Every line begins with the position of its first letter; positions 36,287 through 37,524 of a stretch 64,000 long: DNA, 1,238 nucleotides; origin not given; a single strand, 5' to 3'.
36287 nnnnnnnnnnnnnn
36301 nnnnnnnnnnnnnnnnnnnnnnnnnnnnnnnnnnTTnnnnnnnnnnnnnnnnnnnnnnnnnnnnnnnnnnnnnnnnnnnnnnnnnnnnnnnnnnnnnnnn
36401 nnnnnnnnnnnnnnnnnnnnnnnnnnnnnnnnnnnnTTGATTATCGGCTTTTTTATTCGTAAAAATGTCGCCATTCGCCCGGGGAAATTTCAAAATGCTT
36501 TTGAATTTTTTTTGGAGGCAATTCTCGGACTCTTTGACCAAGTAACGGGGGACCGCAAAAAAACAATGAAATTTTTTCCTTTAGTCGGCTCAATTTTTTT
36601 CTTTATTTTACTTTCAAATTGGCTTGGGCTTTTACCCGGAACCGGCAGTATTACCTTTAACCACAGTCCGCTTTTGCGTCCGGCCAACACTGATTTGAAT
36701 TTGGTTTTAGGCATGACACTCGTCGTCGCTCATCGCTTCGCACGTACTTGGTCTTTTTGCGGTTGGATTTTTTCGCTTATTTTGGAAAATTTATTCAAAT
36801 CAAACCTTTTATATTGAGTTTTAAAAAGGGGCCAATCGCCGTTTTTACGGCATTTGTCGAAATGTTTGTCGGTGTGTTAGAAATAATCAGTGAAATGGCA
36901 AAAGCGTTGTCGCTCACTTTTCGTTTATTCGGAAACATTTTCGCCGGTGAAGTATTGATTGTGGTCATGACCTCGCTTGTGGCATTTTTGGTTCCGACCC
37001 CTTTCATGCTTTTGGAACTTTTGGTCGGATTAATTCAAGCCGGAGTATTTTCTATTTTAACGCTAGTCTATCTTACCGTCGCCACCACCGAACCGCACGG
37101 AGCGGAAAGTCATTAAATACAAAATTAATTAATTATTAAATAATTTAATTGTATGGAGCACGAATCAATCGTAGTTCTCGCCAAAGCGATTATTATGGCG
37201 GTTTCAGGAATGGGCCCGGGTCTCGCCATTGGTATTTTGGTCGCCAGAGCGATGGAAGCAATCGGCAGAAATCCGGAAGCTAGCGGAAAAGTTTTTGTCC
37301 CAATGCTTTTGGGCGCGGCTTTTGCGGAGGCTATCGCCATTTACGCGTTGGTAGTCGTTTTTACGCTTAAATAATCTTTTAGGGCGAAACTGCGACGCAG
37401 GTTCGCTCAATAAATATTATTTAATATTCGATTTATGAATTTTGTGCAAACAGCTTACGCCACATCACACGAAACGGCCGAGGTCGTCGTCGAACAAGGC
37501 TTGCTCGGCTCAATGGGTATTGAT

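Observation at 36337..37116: atpB (F0 subunit a) is interrupted by two compensating frameshifts inside an otherwise intact ATP synthase operon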

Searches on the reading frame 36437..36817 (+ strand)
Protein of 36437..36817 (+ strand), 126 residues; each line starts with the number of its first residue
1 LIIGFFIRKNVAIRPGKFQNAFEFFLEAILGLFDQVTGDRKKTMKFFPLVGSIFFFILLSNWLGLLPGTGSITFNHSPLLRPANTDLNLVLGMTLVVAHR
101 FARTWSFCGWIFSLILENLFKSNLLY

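Call 20: find_encoding_contigs(protein=window:36437-36817:+, flank=10000, max_places=10)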
Protein window:36437-36817:+ (126 aa): no gene with exactly this product is on record in the collection.

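Call 34: find_homologous_proteins(query=window:36437-36814:+, max_evalue=1e-10)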
Query seq(126 aa) (126 aa): 33 proteins with E <= 1e-10 among 44 candidates.
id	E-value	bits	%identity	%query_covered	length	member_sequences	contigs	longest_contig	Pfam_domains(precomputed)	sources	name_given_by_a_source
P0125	6.9e-40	154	69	78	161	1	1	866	PF00119.26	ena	-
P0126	2.5e-39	152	67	78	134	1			PF00119.26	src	-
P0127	3.6e-39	152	68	76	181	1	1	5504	PF00119.26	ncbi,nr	ncbi:MAG: F0F1 ATP synthase subunit A, partial [bacterium]|nr:F0F1 ATP synthase subunit A [bacterium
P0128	3.8e-39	152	72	76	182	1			PF00119.26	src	-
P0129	1.3e-38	150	71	76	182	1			PF00119.26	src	-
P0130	7.0e-37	144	63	80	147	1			PF00119.26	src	-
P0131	1.0e-36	144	68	75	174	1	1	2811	PF00119.26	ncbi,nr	ncbi:F0F1 ATP synthase subunit A, partial [Patescibacteria group bacterium]|nr:F0F1 ATP synthase sub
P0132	2.4e-36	143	67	75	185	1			PF00119.26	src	-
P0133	3.1e-36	142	69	71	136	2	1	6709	PF00119.26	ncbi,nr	ncbi:MAG: F0F1 ATP synthase subunit A [Candidatus Magasanikbacteria bacterium]|nr:F0F1 ATP synthase 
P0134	8.4e-36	141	64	81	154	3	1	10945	PF00119.26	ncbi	ncbi:MAG: F0F1 ATP synthase subunit A, partial [Patescibacteria group bacterium]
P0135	2.1e-34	136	61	80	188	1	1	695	PF00119.26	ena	-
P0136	2.5e-34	136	70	71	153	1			PF00119.26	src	-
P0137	5.2e-33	132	62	77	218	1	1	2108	PF00119.26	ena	-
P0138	7.9e-33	131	82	62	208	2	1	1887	PF00119.26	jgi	jgi:F-type H+-transporting ATPase subunit a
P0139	1.1e-32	131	68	67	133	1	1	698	PF00119.26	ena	-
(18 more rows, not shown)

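Call 39: list_cluster_members(proteins=[window:36437-36814:+, window:36748-37113:+, window:36674-36814:+, window:36352-36459:+, window:36367-36459:+, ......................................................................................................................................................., window:36437-36802:+, window:36895-37113:+, window:36775-37113:+, window:36713-36814:+])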
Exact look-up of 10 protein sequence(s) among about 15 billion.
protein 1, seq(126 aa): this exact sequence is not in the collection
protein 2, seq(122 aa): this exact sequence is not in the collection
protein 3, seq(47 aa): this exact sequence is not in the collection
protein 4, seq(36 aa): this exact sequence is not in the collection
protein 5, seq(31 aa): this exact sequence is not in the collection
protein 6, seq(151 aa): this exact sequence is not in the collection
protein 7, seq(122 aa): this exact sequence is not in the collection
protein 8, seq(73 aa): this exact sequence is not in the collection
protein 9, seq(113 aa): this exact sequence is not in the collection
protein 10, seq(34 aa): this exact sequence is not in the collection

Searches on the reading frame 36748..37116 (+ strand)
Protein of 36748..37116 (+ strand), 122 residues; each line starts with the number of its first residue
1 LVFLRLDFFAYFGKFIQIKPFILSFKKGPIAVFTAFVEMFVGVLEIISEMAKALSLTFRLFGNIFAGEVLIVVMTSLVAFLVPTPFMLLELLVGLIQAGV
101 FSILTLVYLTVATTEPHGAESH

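Call 21: find_encoding_contigs(protein=window:36748-37116:+, flank=10000, max_places=10)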
Protein window:36748-37116:+ (122 aa): no gene with exactly this product is on record in the collection.

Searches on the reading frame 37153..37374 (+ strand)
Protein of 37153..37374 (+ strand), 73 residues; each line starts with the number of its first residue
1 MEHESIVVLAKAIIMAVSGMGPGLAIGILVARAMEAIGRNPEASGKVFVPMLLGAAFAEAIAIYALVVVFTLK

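Call 10: find_encoding_contigs(protein=window:37153-37374:+, flank=3000, max_places=10)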
Protein window:37153-37374:+ (73 aa): 22 contigs read that carry it; 10 places shown.
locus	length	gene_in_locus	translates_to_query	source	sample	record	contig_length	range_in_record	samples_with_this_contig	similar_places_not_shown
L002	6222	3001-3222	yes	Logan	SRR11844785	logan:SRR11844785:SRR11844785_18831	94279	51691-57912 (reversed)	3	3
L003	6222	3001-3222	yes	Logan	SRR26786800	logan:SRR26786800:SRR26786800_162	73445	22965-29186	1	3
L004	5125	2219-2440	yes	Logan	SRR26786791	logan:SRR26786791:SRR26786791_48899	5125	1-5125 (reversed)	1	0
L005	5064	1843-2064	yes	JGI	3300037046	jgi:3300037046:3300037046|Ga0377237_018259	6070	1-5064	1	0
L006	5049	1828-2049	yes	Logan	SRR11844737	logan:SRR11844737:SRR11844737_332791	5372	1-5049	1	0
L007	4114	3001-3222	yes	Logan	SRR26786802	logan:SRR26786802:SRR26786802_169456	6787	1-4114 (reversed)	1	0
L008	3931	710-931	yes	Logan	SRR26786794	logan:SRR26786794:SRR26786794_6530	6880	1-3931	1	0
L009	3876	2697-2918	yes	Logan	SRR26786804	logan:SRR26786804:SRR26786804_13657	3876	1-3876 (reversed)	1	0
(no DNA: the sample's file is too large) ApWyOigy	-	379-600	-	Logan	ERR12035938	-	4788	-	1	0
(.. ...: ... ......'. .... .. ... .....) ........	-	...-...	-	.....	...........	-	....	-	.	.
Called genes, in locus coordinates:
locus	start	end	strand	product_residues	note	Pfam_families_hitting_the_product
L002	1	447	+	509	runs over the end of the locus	PF00133:tRNA-synt_1, PF01406:tRNA-synt_1e (weak), PF09334:tRNA-synt_1g, PF00133:tRNA-synt_1, PF01406:tRNA-synt_1e (weak), PF08264:Anticodon_1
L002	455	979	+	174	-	PF02674:Colicin_V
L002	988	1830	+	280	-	PF01026:TatD_DNase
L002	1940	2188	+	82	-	PF09527:ATPase_gene1 (weak)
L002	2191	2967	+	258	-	PF00119:ATP-synt_A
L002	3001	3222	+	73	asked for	PF00137:ATP-synt_C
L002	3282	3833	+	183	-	PF00430:ATP-synt_B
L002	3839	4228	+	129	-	PF00213:OSCP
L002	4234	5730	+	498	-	PF02874:ATP-synt_ab_N, PF00006:ATP-synt_ab, PF00306:ATP-synt_ab_C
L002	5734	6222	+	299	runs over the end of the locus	PF00231:ATP-synt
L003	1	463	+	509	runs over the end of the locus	PF00133:tRNA-synt_1, PF09334:tRNA-synt_1g, PF00133:tRNA-synt_1, PF01406:tRNA-synt_1e (weak), PF08264:Anticodon_1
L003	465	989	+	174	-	PF02674:Colicin_V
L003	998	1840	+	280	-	PF01026:TatD_DNase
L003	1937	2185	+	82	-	PF09527:ATPase_gene1 (weak)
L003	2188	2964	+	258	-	PF00119:ATP-synt_A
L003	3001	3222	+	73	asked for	PF00137:ATP-synt_C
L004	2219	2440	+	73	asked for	PF00137:ATP-synt_C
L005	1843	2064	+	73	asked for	PF00137:ATP-synt_C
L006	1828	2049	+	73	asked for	PF00137:ATP-synt_C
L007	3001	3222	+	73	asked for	PF00137:ATP-synt_C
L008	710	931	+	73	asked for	PF00137:ATP-synt_C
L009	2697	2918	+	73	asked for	PF00137:ATP-synt_C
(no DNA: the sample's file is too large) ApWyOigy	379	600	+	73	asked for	PF00137:ATP-synt_C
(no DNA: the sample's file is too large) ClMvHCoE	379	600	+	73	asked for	PF00137:ATP-synt_C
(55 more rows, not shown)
